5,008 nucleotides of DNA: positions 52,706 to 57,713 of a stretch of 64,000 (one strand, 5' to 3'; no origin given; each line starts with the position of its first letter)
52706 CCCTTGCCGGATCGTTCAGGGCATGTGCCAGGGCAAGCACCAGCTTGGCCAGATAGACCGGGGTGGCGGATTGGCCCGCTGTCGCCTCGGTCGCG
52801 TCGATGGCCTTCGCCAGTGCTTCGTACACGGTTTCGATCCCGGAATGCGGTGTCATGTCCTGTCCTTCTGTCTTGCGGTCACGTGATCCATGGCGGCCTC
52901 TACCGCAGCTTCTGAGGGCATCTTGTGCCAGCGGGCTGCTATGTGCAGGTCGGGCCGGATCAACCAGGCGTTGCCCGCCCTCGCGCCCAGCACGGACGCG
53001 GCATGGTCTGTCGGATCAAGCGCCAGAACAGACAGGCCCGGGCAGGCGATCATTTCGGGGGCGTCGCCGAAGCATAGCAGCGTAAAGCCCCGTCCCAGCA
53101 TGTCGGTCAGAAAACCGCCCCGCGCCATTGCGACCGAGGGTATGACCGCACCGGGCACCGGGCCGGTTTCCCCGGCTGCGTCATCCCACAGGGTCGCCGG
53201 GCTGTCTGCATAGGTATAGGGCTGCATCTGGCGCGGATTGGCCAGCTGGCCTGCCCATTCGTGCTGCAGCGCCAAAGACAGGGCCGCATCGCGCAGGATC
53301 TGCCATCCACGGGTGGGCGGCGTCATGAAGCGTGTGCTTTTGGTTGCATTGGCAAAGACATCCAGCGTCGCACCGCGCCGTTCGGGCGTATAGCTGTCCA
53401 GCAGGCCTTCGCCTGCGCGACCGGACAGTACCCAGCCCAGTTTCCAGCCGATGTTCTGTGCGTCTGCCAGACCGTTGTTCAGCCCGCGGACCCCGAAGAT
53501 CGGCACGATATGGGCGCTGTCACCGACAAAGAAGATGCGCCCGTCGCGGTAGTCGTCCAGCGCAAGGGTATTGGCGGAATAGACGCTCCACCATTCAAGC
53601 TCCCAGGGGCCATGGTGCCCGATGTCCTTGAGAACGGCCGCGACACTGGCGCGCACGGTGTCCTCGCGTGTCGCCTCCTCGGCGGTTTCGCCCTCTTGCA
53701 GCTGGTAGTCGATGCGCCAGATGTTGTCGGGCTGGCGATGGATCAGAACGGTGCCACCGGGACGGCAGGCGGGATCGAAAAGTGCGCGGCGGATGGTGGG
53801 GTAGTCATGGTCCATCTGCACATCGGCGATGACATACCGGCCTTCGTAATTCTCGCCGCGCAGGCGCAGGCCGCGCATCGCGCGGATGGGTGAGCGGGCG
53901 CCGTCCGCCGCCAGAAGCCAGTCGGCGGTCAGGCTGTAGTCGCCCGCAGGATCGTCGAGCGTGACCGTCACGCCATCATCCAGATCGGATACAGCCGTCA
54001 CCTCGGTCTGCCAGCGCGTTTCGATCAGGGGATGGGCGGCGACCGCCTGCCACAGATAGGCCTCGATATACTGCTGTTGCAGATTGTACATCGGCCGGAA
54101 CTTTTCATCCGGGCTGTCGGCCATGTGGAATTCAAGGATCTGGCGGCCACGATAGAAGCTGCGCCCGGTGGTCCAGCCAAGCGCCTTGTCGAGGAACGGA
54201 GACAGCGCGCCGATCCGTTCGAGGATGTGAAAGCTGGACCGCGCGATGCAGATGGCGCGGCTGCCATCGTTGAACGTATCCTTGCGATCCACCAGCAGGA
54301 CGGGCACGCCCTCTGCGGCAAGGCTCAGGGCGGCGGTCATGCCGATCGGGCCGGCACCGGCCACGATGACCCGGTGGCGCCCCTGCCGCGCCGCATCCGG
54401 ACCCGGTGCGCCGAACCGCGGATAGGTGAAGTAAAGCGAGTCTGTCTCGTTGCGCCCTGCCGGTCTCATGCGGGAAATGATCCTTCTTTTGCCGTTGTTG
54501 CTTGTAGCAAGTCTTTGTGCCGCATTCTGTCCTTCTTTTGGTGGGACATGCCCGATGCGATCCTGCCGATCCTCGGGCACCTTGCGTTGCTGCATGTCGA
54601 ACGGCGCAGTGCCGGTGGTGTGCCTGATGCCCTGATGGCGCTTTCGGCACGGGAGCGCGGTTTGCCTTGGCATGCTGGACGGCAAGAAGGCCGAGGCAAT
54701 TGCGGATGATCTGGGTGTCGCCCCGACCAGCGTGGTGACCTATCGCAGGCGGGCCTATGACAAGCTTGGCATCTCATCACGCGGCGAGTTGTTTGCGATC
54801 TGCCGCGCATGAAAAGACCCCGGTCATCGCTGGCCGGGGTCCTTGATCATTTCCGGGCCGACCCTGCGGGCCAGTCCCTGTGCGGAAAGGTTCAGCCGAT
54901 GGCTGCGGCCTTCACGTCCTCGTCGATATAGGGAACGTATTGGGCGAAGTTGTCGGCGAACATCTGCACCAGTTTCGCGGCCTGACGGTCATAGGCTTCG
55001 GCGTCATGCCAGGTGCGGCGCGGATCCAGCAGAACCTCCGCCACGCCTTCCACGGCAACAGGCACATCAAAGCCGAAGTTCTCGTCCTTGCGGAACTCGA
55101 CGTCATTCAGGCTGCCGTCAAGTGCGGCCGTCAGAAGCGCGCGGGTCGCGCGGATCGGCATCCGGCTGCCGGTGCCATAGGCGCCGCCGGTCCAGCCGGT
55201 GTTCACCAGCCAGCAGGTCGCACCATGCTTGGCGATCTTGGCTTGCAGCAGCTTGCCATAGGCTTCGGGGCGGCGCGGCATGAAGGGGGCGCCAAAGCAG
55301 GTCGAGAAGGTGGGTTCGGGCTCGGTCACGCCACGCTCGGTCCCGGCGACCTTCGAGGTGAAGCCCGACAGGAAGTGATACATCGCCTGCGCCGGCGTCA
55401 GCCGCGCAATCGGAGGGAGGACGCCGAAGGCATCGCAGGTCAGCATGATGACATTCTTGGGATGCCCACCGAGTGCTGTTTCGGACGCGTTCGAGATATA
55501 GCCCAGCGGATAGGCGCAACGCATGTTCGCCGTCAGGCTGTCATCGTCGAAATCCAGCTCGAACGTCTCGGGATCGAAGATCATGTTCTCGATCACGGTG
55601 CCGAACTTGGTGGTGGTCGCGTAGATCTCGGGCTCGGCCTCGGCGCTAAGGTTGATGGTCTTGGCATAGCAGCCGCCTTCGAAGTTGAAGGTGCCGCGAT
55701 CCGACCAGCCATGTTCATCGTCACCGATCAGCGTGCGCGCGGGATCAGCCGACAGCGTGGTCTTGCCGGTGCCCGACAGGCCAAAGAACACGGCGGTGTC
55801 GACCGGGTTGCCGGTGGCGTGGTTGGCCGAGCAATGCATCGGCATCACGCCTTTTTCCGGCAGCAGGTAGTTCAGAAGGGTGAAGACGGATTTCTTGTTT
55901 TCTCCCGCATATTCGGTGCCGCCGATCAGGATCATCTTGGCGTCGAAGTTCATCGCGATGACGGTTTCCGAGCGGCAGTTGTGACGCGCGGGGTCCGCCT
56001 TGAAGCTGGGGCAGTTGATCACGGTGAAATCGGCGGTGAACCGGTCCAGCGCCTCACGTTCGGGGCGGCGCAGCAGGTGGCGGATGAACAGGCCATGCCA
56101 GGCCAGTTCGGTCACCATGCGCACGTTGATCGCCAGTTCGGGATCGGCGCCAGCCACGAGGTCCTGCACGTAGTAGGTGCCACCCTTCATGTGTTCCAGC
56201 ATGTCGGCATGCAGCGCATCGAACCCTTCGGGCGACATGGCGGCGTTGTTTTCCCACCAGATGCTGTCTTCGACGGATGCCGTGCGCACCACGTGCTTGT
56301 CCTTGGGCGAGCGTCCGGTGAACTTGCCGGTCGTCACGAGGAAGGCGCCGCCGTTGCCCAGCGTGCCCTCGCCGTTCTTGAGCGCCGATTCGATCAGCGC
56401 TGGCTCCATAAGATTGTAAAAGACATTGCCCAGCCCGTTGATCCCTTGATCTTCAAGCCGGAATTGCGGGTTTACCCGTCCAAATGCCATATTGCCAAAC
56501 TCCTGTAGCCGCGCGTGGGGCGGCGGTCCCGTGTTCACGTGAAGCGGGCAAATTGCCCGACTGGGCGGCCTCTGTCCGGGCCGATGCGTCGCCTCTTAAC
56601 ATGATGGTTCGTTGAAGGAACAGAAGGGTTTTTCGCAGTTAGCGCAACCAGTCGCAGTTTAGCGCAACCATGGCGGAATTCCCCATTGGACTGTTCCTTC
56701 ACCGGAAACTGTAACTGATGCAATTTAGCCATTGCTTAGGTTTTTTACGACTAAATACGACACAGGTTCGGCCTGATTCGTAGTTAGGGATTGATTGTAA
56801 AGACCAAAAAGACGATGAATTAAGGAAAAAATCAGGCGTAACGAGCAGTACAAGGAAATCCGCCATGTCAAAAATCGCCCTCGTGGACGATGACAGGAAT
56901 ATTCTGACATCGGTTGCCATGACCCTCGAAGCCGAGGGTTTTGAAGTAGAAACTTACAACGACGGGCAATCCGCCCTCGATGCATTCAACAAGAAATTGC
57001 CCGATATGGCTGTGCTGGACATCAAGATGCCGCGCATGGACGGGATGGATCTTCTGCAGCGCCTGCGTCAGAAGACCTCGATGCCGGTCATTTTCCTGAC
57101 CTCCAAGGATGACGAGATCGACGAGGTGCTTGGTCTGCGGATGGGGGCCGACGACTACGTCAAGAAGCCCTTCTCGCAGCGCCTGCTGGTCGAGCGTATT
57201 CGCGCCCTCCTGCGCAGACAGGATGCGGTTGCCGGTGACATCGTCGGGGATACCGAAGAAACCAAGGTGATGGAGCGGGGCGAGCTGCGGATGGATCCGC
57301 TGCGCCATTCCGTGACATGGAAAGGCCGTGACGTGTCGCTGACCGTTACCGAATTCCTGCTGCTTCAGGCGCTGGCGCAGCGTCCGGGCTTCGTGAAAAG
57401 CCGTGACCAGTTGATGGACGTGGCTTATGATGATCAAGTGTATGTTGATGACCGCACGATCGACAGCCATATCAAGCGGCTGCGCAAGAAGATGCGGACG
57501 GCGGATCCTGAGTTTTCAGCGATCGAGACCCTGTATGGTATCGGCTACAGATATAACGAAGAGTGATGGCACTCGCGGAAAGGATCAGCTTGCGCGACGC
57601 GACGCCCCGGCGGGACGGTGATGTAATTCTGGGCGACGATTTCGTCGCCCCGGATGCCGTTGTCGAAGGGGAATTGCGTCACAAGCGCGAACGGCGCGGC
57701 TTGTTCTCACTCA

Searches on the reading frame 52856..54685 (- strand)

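Call 42: search_protein_families(library=pfam, proteins=[window:52856-54685:-], max_evalue=0.00001)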
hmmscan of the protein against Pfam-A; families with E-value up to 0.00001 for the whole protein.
window:52856-54685:- (610 aa): 2 families
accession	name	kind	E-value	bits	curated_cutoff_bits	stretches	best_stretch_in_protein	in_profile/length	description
PF01494.25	FAD_binding_3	-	2.6e-56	191.8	22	1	105-440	3-342/349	FAD binding domain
PF07992.20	Pyr_redox_2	-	6.6e-06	26.2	26.1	0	105-139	2-37/291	Pyridine nucleotide-disulphide oxidoreductase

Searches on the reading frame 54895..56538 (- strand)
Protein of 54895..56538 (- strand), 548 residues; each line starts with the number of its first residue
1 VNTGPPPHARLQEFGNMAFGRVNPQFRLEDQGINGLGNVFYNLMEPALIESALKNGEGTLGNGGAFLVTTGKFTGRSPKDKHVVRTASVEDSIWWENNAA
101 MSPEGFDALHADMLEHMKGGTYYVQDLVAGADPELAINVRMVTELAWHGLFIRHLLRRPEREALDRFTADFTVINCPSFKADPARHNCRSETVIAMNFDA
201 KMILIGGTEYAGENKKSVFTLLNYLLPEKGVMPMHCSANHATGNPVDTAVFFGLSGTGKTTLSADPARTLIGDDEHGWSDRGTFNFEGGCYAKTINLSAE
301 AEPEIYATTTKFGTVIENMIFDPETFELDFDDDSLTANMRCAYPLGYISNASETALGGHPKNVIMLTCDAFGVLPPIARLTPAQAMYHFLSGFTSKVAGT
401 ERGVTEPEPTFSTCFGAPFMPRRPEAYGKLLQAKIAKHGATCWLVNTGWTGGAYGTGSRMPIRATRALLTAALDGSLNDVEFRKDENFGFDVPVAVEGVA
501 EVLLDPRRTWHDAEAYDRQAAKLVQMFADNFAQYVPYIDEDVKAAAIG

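Call 42: search_protein_families(library=pfam, proteins=[window:54895-56538:-], max_evalue=0.00001)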
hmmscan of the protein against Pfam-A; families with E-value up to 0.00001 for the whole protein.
window:54895-56538:- (548 aa): 1 family
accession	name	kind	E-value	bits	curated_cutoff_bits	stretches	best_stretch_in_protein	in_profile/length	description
PF01293.25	PEPCK_ATP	-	2.8e-212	705.9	26.5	1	38-500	2-463/465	Phosphoenolpyruvate carboxykinase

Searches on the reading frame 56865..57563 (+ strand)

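Call 42: search_protein_families(library=pfam, proteins=[window:56865-57563:+], max_evalue=0.00001)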
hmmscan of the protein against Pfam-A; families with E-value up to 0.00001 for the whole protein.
window:56865-57563:+ (233 aa): 2 families
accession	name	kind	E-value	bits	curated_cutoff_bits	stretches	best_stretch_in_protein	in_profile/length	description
PF00072.30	Response_reg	-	1.4e-29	102.9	30.2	1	4-113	1-111/111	Response regulator receiver domain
PF00486.34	Trans_reg_C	-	8.7e-22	77.4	26.2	1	154-229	1-76/77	Transcriptional regulatory protein, C terminal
